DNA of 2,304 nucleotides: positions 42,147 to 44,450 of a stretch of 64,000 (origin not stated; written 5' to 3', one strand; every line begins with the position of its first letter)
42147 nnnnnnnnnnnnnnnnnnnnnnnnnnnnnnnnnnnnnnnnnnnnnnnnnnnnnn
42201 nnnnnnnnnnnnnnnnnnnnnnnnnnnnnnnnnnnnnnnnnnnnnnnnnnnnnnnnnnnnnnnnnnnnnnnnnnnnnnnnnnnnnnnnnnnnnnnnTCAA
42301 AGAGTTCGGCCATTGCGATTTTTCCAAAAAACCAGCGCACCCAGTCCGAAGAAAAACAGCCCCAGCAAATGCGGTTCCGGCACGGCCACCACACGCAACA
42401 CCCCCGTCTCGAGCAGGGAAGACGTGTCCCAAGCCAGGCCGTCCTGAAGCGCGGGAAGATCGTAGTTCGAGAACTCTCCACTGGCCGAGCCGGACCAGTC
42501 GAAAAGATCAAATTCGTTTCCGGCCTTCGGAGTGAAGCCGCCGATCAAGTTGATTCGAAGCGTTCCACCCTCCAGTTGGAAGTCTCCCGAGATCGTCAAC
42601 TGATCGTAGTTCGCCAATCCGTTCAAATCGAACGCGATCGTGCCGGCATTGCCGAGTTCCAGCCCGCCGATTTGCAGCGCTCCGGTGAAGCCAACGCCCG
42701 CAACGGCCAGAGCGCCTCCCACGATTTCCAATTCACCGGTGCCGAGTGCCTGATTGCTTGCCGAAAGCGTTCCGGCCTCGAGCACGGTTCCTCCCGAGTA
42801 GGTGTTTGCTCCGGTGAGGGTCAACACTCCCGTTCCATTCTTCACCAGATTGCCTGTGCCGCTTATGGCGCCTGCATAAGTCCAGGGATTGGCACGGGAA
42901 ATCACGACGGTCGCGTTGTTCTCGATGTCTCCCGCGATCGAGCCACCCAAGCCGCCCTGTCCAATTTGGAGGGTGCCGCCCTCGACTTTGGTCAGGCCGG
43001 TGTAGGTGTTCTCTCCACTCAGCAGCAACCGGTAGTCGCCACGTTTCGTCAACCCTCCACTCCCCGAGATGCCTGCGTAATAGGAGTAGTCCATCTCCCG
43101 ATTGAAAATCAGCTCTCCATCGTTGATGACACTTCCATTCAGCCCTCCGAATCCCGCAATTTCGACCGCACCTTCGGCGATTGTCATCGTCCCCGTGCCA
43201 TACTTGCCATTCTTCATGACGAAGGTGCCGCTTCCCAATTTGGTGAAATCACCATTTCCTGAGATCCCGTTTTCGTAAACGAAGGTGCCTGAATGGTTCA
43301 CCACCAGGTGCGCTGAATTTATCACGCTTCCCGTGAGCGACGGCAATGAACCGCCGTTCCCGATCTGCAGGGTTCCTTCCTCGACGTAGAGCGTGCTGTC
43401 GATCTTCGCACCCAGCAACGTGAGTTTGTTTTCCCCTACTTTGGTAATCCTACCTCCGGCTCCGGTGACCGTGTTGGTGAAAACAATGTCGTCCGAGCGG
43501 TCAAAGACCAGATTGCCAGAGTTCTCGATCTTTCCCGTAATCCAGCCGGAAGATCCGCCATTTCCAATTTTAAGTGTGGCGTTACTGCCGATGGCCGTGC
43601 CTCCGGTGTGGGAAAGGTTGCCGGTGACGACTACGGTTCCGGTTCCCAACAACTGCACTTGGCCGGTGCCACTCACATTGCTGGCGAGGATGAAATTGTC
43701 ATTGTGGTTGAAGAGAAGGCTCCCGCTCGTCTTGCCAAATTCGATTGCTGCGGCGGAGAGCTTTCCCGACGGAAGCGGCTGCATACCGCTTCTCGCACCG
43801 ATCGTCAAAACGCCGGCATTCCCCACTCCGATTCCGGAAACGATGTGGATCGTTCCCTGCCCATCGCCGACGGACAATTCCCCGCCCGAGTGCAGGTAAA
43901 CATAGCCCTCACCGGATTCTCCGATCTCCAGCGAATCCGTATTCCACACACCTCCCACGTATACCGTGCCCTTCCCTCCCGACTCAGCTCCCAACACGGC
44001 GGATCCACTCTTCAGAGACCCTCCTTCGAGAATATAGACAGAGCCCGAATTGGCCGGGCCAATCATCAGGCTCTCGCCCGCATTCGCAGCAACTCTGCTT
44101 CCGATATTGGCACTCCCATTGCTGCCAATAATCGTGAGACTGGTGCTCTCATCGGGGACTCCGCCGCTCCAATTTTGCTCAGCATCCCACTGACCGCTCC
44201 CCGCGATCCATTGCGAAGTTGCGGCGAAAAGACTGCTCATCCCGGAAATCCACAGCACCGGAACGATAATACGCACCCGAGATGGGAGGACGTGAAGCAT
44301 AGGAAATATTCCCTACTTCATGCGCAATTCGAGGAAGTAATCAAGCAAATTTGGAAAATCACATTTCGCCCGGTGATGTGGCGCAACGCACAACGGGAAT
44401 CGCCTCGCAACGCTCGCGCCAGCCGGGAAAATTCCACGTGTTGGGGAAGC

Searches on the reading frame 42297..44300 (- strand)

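Call 92: search_protein_families(library=pfam, proteins=[window:42297-44300:-], max_evalue=0.0001)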
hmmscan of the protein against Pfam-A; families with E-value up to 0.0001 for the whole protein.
window:42297-44300:- (667 aa): 1 family
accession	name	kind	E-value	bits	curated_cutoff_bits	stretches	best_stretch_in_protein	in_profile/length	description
PF12951.13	PATR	-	9.3e-21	74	27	2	485-513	1-29/30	Passenger-associated-transport-repeat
